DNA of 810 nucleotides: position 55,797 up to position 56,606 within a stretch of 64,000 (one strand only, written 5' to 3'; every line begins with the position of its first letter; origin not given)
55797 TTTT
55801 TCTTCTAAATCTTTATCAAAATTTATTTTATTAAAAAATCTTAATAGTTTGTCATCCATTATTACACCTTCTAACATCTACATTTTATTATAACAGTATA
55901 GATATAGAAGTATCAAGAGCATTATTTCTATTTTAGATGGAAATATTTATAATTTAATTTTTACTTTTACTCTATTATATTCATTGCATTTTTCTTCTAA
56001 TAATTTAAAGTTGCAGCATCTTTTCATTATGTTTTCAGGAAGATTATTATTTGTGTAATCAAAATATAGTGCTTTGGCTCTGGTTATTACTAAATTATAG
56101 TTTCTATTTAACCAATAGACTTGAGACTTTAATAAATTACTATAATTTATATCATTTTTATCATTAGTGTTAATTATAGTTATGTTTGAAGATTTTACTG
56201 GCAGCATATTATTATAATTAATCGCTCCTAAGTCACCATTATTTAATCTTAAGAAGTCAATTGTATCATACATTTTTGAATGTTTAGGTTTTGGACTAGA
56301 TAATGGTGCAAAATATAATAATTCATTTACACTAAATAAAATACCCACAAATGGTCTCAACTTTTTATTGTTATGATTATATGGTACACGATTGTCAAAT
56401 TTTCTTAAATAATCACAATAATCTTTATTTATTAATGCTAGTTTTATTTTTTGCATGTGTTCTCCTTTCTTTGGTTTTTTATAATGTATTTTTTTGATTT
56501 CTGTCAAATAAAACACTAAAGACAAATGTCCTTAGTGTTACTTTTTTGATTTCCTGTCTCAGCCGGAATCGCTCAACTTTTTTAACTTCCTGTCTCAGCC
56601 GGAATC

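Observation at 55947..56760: Complete type III toxin-antitoxin (ToxIN/AbiQ-like) module: promoter, 4 x 36-nt RNA repeats, hairpin, ToxN-family RNase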

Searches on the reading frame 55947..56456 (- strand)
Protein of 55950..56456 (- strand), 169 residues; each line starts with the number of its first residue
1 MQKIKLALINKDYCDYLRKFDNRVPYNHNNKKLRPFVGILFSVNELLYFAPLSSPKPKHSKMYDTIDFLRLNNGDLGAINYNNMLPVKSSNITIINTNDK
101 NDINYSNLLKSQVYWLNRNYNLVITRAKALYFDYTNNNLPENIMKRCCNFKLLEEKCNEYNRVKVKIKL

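Call 5: search_protein_families(library=pfam, proteins=[window:55950-56456:-], max_evalue=1)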
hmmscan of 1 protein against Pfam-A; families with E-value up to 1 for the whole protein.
seq(169 aa): 2 families
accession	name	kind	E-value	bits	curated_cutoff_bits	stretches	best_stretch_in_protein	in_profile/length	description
PF13958.12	ToxN_toxin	-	1.2e-46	159.2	25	1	5-160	2-159/159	Toxin ToxN, type III toxin-antitoxin system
PF08050.18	Tet_res_leader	-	0.019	15.2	27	1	156-166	2-12/20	Tetracycline resistance leader peptide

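Call 8: search_solved_structures(query=window:55950-56456:-, max_evalue=1, show_alignments=4)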
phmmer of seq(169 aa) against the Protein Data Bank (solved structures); distinct sequences matched with E-value up to 1: 8.
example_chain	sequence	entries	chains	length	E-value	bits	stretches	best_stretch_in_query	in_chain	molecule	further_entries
4ato_A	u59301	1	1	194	4.4e-23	85.3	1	6-162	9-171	TOXN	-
2xd0_A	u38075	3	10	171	1.1e-15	61.2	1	6-162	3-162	TOXN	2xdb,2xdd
7d8o_A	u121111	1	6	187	1.6e-14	57.5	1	5-162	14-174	Type III toxin-antitoxin system ToxN/AbiQ family toxin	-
4glk_A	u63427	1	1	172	1.7e-09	41.1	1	8-162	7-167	AbiQ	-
5lj3_T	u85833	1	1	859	0.4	13.9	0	37-95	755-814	SYF1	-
6exn_T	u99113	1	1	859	0.4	13.9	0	37-95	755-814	Pre-mRNA-splicing factor SYF1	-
5lj5_T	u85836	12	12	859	0.4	13.9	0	37-95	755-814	Pre-mRNA-splicing factor SYF1 | SYF1 isoform 1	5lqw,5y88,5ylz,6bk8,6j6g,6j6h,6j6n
5mps_T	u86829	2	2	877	0.42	13.8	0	37-95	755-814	Pre-mRNA-splicing factor SYF1 | Pre-mRNA-splicing factor SYF1,PRE-MRNA-SPLICING FACTOR SYF1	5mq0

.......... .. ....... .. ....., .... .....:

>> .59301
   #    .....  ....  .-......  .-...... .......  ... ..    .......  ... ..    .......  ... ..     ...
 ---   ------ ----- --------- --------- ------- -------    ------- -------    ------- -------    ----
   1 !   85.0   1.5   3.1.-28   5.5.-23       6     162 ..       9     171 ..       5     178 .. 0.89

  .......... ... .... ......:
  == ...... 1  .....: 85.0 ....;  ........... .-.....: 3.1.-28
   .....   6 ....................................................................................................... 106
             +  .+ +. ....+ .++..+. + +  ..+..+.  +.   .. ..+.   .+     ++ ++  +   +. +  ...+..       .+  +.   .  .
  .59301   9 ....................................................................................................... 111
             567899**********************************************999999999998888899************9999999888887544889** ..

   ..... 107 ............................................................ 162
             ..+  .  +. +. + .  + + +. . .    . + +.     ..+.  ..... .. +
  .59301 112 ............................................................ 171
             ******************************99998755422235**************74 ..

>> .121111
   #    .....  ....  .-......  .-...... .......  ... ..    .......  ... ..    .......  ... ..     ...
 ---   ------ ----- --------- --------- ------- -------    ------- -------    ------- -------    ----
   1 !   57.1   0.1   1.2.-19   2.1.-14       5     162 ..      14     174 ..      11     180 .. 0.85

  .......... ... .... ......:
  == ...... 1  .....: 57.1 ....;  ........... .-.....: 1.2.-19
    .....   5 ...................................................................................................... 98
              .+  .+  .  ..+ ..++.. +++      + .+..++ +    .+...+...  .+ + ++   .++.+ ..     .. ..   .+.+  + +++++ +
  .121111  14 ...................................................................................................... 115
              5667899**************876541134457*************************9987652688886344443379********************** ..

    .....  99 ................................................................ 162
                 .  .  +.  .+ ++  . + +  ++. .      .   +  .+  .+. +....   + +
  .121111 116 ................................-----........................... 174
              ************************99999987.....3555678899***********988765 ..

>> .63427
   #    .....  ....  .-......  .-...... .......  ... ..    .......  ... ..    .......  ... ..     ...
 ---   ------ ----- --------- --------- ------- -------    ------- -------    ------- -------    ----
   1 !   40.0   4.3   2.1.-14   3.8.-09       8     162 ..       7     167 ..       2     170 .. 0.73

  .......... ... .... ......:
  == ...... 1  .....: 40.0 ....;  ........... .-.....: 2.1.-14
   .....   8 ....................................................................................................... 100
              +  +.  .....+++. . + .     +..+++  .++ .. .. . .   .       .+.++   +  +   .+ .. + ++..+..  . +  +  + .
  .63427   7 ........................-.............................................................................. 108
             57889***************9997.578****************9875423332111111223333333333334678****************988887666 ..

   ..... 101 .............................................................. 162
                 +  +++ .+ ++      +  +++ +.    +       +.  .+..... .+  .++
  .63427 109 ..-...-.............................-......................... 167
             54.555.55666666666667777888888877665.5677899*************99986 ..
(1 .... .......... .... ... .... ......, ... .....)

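Call 9: search_protein_families(library=padloc, proteins=[window:55950-56456:-], max_evalue=0.01)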
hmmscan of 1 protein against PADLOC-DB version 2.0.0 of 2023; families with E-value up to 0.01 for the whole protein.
seq(169 aa): 1 family
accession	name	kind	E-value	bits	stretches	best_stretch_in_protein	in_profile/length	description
PDLC02352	AbiQ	-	1.5e-36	124.1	1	5-162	2-159/160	AbiQ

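Call 10: search_protein_families(library=ncbifam, proteins=[window:55950-56456:-], max_evalue=0.01)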
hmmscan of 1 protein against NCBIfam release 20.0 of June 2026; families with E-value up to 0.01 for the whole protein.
seq(169 aa): 1 family
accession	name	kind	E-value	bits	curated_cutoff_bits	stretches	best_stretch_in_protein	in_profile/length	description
NF033685.1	Tet_leader_L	equivalog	0.0083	15.9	32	0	156-166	2-12/20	tetracycline resistance efflux system leader peptide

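Call 11: find_homologous_proteins(query=window:55950-56456:-, max_evalue=0.00001)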
Query seq(169 aa) (169 aa): 1602 proteins with E <= 0.00001 among 1624 candidates; the best 120 are listed.
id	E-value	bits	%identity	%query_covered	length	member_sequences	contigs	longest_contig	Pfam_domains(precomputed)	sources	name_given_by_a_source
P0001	5.3e-106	370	100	100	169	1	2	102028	PF13958.13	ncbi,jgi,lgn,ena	-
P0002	2.3e-85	303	84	98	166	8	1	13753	PF13958.13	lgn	-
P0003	2.1e-72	261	74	94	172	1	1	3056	PF13958.13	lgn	-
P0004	1.8e-69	251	72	95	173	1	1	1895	PF13958.13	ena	-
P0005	2.5e-67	244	66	98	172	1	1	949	PF13958.13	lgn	-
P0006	3.8e-66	240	67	95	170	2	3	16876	PF13958.13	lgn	-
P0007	2.0e-63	231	65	93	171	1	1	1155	PF13958.13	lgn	-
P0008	3.2e-62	227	63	96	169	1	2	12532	PF13958.13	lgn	-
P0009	3.0e-61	224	60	97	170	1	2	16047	PF13958.13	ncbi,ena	-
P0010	5.9e-60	220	60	96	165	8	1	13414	PF13958.13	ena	-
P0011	1.2e-59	219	60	96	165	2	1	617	PF13958.13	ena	-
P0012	3.0e-59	218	60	96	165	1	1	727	PF13958.13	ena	-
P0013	7.8e-59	216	61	96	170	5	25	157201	PF13958.13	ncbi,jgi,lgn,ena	jgi:hypothetical protein F3_08606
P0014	1.5e-58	215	60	96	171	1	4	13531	PF13958.13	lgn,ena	-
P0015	2.9e-58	214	60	96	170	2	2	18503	PF13958.13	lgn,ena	-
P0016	5.0e-58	214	62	95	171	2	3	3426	PF13958.13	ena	-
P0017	7.1e-58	213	61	93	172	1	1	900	PF13958.13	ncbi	-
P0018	1.3e-57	212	60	96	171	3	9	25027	PF13958.13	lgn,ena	-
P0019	1.4e-57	212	62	95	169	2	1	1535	PF13958.13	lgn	-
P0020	1.5e-57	212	61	96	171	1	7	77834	PF13958.13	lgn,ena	-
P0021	1.5e-57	212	60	95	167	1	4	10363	PF13958.13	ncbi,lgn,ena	-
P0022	4.2e-57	211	61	94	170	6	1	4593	PF13958.13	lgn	-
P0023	8.6e-57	210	61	95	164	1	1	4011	PF13958.13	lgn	-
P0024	9.5e-57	210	60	95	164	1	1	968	PF13958.13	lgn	-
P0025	1.2e-56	209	59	95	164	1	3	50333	PF13958.13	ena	-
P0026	1.5e-56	209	59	95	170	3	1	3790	PF13958.13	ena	-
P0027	1.6e-56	209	59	96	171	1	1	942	PF13958.13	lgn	-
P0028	1.6e-56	209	58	98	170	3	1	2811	PF13958.13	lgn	-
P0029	4.5e-56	207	57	95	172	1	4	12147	PF13958.13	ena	-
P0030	4.9e-56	207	60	96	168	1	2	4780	PF13958.13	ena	-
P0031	8.9e-56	206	59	92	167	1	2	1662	PF13958.13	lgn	-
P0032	9.2e-56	206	59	97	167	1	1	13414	PF13958.13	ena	-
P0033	1.0e-55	206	60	97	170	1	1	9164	PF13958.13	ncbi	-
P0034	1.2e-55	206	58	97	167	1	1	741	PF13958.13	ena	-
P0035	1.3e-55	206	59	93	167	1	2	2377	PF13958.13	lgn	-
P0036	1.4e-55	206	59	97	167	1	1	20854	PF13958.13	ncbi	-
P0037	1.4e-55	206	58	96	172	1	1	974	PF13958.13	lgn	-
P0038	2.2e-55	205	59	97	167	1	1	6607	PF13958.13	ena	-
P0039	2.3e-55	205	59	96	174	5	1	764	PF13958.13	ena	-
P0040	2.4e-55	205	59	97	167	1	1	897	PF13958.13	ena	-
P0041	2.4e-55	205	58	94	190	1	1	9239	PF13958.13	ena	-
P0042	2.6e-55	205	58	96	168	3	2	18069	PF13958.13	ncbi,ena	-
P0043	2.6e-55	205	59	96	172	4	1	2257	PF13958.13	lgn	-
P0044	2.6e-55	205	57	95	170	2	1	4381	PF13958.13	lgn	-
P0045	2.9e-55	205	54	94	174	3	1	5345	PF13958.13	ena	-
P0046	3.2e-55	205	56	98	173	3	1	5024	PF13958.13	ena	-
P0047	4.5e-55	204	59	96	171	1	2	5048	PF13958.13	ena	-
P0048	4.5e-55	204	57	96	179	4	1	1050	PF13958.13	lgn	-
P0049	4.9e-55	204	56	99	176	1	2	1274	PF13958.13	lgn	-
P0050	5.8e-55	204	57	96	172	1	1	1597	PF13958.13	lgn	-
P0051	6.4e-55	204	59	94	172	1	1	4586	PF13958.13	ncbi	-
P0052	8.4e-55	203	57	95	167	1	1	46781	PF13958.13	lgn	-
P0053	8.8e-55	203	57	96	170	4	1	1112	PF13958.13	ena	-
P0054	1.1e-54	203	57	95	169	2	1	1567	PF13958.13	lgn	-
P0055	1.2e-54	203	57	99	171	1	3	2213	PF13958.13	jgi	-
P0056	1.3e-54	203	59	97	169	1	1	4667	PF13958.13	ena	-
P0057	1.4e-54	203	56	95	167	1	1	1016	PF13958.13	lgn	-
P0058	1.7e-54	202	57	96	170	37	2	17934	PF13958.13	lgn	-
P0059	1.8e-54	202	55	95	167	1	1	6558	PF13958.13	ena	-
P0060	1.9e-54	202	57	96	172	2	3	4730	PF13958.13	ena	-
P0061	2.0e-54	202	57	95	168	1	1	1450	PF13958.13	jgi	-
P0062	2.0e-54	202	61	93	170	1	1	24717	PF13958.13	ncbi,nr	ncbi:MAG: type III toxin-antitoxin system ToxN/AbiQ family toxin [Ruminococcus sp.]|nr:type III toxi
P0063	2.0e-54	202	59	93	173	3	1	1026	PF13958.13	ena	-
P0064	2.1e-54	202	56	96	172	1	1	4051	PF13958.13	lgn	-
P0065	2.3e-54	202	56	98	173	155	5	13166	PF13958.13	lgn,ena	-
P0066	2.3e-54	202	58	93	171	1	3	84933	PF13958.13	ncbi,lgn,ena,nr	ncbi:MAG: type III toxin-antitoxin system ToxN/AbiQ family toxin [Bacilli bacterium]|nr:type III tox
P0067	2.4e-54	202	56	94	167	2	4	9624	PF13958.13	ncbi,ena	-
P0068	2.4e-54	202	58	94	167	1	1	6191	PF13958.13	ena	-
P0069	2.4e-54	202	56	96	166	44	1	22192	PF13958.13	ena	-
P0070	2.5e-54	202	57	96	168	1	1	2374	PF13958.13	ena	-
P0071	2.6e-54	202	60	95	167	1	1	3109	PF13958.13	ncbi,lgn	ncbi:MAG: type III toxin-antitoxin system ToxN/AbiQ family toxin [Bacilli bacterium]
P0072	2.7e-54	202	55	95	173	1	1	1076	PF13958.13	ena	-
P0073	2.7e-54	202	56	93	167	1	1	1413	PF13958.13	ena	-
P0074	2.7e-54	202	58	93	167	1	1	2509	PF13958.13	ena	-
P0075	2.8e-54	202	59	94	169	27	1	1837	PF13958.13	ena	-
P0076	3.1e-54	201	56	98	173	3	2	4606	PF13958.13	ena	-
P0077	3.5e-54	201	59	89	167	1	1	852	PF13958.13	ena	-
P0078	3.5e-54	201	59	95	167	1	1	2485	PF13958.13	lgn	-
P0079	3.6e-54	201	57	95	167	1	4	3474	PF13958.13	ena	-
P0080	3.8e-54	201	60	92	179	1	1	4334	PF13958.13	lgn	-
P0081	3.9e-54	201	55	95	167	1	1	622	PF13958.13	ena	-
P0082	3.9e-54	201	56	95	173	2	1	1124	PF13958.13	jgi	-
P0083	4.2e-54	201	56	98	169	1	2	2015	PF13958.13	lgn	-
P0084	4.3e-54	201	55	95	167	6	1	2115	PF13958.13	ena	-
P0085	4.4e-54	201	53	97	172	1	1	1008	PF13958.13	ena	-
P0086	4.5e-54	201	58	98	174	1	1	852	PF13958.13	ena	-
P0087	4.5e-54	201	60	94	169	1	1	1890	PF13958.13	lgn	-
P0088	4.5e-54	201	55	95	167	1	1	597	PF13958.13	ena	-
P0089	4.7e-54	201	58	95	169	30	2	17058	PF13958.13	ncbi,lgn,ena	-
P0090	4.7e-54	201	56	93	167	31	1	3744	PF13958.13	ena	-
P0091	4.8e-54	201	56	95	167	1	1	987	PF13958.13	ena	-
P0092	4.9e-54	201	54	98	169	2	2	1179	PF13958.13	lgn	-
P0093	5.0e-54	201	55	95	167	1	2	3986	PF13958.13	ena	-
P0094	5.5e-54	201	56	96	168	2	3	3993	PF13958.13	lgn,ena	-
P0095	5.9e-54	200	60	95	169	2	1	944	PF13958.13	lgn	-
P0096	5.9e-54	200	54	95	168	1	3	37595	PF13958.13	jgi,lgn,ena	-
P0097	6.4e-54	200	58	96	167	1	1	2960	PF13958.13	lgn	-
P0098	6.5e-54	200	55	95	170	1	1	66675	PF13958.13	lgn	-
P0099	7.4e-54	200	54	95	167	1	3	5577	PF13958.13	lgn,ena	-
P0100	9.9e-54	200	57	97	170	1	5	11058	PF13958.13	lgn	-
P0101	1.1e-53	200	54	95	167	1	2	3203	PF13958.13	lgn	-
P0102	1.1e-53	200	55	96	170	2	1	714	PF13958.13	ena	-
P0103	1.1e-53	200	56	93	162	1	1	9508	PF13958.13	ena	-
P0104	1.2e-53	199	57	97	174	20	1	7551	PF13958.13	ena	-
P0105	1.3e-53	199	56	93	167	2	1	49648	PF13958.13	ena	-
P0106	1.3e-53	199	55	94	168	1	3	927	PF13958.13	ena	-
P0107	1.3e-53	199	54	96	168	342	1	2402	PF13958.13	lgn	-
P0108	1.4e-53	199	57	95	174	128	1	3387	PF13958.13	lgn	-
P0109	1.4e-53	199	55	96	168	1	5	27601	PF13958.13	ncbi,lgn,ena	-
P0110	1.4e-53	199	56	94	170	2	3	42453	PF13958.13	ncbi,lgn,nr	ncbi:MAG: type III toxin-antitoxin system ToxN/AbiQ family toxin [Clostridia bacterium]|nr:type III 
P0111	1.5e-53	199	58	95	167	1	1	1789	PF13958.13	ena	-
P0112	1.7e-53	199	54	95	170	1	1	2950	PF13958.13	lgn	-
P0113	1.7e-53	199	55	98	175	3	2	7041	PF13958.13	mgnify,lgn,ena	mgnify:CR=1 FL=1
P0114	1.8e-53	199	57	96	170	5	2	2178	PF13958.13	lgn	-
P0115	1.9e-53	199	56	95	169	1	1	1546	PF13958.13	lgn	-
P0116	1.9e-53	199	57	93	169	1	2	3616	PF13958.13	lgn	-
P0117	1.9e-53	199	59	95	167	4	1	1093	PF13958.13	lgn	-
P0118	2.0e-53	199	56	94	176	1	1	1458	PF13958.13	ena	-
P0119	2.0e-53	199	54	95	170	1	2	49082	PF13958.13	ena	-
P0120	2.0e-53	199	54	95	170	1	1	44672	PF13958.13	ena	-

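Call 12: find_encoding_contigs(protein=window:55950-56456:-, flank=6000, max_places=6)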
Protein seq(169 aa) (169 aa): 4 contigs read that carry it; 4 places shown.
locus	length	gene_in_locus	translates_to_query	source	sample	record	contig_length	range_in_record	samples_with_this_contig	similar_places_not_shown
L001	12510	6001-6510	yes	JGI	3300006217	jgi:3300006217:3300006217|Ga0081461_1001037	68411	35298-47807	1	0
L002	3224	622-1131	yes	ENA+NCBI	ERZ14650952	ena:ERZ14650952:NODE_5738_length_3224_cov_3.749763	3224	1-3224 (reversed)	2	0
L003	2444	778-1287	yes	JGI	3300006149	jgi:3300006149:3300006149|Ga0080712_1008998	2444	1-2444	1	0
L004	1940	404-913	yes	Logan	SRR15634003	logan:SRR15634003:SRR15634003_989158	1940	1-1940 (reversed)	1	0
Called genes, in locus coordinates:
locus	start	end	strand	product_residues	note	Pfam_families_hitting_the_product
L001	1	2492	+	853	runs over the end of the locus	PF00521:DNA_topoisoIV, PF03989:DNA_gyraseA_C (weak)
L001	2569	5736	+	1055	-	PF08455:SNF2_assoc, PF00176:SNF2-rel_dom, PF00270:DEAD, PF04851:ResIII, PF18766:SWI2_SNF2 (weak), PF00271:Helicase_C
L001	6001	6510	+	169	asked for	PF13958:ToxN_toxin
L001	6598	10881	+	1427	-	PF14480:DNA_pol3_a_NI (weak), PF02811:PHP, PF00929:RNase_T, PF02811:PHP, PF07733:DNA_pol3_alpha, PF17657:DNA_pol3_finger, PF14579:HHH_6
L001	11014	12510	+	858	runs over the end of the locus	PF02739:5_3_exonuc_N, PF01367:5_3_exonuc, PF22619:DNA_polI_exo1, PF00476:DNA_pol_A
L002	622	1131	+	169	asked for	PF13958:ToxN_toxin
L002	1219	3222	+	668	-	?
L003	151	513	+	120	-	PF00271:Helicase_C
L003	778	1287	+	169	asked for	PF13958:ToxN_toxin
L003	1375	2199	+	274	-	PF14480:DNA_pol3_a_NI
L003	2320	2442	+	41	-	?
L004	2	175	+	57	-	?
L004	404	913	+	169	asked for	PF13958:ToxN_toxin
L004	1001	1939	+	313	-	?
